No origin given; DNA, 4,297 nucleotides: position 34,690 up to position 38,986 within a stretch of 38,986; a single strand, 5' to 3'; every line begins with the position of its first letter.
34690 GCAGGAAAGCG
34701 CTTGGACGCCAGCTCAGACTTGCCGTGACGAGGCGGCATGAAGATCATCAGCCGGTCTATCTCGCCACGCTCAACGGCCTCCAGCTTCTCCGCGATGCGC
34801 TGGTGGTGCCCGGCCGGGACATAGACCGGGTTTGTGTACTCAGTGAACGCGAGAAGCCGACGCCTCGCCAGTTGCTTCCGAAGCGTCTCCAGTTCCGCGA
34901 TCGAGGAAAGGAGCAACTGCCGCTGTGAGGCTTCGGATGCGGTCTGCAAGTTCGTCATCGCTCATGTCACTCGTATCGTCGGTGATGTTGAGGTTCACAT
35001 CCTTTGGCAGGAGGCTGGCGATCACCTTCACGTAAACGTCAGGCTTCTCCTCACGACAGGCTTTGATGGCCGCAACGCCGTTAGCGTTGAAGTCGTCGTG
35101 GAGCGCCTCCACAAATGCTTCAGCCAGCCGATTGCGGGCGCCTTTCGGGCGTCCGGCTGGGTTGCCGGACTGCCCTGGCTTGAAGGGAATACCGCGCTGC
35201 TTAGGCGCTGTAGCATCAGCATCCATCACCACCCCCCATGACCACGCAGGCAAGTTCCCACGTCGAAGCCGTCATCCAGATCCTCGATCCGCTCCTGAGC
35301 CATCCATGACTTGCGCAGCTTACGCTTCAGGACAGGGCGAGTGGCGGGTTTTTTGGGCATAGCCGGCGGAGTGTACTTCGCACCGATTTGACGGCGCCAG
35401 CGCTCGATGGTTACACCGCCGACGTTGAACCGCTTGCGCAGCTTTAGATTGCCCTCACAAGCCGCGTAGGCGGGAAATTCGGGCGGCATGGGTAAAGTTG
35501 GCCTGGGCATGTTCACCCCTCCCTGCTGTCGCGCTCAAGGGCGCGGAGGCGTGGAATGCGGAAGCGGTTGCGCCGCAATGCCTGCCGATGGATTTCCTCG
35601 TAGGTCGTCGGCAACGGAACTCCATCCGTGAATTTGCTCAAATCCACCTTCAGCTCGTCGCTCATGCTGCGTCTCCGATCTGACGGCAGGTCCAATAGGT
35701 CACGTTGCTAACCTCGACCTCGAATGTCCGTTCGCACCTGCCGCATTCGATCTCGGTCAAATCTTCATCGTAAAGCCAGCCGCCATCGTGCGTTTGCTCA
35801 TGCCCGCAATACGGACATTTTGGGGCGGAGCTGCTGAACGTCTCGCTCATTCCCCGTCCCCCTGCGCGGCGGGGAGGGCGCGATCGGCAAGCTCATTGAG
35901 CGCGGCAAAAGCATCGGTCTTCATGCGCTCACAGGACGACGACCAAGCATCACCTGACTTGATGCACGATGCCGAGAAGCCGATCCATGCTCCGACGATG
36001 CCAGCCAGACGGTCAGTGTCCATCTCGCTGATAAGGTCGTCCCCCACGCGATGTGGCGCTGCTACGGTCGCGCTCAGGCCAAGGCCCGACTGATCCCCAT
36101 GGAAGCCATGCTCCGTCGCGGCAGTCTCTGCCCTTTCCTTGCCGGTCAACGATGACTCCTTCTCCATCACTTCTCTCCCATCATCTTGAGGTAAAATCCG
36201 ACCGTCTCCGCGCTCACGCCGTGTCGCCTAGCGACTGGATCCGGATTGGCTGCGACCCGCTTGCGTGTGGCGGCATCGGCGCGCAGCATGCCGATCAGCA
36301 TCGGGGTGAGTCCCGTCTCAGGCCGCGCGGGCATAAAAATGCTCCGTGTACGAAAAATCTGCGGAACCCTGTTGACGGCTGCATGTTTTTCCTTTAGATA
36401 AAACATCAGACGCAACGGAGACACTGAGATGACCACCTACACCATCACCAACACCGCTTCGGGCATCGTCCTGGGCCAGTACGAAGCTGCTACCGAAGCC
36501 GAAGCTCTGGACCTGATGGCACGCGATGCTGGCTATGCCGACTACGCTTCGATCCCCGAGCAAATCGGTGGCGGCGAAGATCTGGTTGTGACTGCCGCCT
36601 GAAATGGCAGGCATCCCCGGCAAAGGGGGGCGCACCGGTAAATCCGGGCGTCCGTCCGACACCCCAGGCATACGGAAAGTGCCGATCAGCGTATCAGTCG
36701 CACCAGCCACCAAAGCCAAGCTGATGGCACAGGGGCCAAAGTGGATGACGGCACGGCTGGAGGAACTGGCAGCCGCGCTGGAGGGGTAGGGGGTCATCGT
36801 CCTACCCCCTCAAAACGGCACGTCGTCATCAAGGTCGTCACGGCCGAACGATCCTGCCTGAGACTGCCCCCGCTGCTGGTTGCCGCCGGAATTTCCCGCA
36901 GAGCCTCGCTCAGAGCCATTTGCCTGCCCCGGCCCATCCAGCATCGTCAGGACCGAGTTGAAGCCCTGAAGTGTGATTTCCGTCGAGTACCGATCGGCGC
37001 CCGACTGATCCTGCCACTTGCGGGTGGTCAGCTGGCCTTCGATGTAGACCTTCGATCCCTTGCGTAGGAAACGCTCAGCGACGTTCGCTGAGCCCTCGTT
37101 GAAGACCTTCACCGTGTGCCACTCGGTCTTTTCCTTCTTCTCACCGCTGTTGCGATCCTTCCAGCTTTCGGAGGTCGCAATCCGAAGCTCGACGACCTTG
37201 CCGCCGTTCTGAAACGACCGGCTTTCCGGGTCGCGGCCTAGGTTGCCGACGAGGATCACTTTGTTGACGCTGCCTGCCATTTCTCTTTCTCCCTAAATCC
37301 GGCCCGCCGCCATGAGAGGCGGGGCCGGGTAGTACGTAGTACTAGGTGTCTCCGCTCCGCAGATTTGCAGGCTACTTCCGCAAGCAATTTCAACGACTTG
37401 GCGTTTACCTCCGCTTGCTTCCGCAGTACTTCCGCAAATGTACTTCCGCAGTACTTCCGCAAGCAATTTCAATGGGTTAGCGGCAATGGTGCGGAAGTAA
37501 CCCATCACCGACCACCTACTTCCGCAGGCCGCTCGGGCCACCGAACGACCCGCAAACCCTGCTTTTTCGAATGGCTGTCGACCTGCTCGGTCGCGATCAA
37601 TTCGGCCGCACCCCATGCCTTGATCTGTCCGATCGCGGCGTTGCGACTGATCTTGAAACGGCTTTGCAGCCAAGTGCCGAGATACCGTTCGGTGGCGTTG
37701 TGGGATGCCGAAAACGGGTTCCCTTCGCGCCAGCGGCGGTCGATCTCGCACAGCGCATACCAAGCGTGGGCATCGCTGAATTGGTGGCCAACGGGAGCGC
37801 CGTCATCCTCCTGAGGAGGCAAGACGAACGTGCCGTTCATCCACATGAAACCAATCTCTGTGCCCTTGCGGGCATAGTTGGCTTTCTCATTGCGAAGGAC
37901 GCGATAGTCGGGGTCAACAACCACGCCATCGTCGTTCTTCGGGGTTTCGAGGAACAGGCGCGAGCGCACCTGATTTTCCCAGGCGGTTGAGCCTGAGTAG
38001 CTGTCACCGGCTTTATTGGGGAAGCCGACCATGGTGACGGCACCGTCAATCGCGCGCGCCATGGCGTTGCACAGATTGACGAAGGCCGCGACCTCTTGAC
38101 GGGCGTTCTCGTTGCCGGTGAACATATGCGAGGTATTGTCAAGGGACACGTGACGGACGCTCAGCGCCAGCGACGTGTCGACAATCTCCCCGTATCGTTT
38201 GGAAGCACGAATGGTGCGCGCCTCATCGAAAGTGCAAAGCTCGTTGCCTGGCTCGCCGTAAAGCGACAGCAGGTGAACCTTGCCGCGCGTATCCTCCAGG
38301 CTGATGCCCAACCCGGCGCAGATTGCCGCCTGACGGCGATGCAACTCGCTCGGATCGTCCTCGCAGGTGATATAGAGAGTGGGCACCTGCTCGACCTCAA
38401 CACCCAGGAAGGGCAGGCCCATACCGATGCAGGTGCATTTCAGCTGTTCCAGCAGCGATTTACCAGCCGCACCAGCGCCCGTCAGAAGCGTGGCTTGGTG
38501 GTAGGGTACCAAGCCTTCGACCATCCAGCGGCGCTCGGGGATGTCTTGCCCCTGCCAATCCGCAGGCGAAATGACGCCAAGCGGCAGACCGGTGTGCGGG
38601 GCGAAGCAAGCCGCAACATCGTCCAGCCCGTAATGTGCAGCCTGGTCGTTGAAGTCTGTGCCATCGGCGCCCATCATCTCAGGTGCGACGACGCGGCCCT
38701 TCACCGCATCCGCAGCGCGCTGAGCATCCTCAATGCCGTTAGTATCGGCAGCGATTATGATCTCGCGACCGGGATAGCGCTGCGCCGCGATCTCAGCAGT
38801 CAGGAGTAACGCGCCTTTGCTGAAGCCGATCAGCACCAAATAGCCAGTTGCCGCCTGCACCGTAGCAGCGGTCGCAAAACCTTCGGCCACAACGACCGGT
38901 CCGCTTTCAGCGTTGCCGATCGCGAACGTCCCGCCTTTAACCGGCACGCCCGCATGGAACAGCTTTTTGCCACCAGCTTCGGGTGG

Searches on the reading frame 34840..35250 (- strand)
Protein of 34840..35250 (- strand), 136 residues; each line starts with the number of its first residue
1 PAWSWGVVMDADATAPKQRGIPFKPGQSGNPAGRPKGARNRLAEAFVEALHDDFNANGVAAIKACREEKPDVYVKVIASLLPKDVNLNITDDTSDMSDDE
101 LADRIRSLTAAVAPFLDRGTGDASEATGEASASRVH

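Call 37: search_protein_families(library=pfam, proteins=[window:34840-35250:-], max_evalue=0.01)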
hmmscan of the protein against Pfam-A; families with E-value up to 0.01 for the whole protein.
window:34840-35250:- (136 aa): 1 family
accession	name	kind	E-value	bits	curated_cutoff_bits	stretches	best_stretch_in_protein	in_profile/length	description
PF18932.5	DUF5681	-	5e-09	37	27.5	1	22-48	4-30/77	Family of unknown function (DUF5681)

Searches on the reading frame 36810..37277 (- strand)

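Call 17: search_protein_families(library=pfam, proteins=[window:36810-37277:-], max_evalue=0.01)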
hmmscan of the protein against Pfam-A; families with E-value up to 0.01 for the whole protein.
window:36810-37277:- (155 aa): 1 family
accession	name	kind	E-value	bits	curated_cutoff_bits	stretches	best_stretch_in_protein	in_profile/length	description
PF00436.31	SSB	-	1.1e-34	119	26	1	4-104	1-99/104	Single-strand binding protein family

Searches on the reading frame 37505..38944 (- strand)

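Call 17: search_protein_families(library=pfam, proteins=[window:37505-38944:-], max_evalue=0.01)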
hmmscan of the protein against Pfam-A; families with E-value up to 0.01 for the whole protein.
window:37505-38944:- (479 aa): 3 families
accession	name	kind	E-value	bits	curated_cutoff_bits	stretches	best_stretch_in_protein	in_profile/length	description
PF13481.12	AAA_25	-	2.8e-28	99.3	27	1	127-313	11-194/195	AAA domain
PF13362.12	Toprim_3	-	4e-06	27.6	27.2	1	17-103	2-90/95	Toprim domain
PF06745.19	ATPase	-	0.0073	16.1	26.6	0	144-291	14-150/231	KaiC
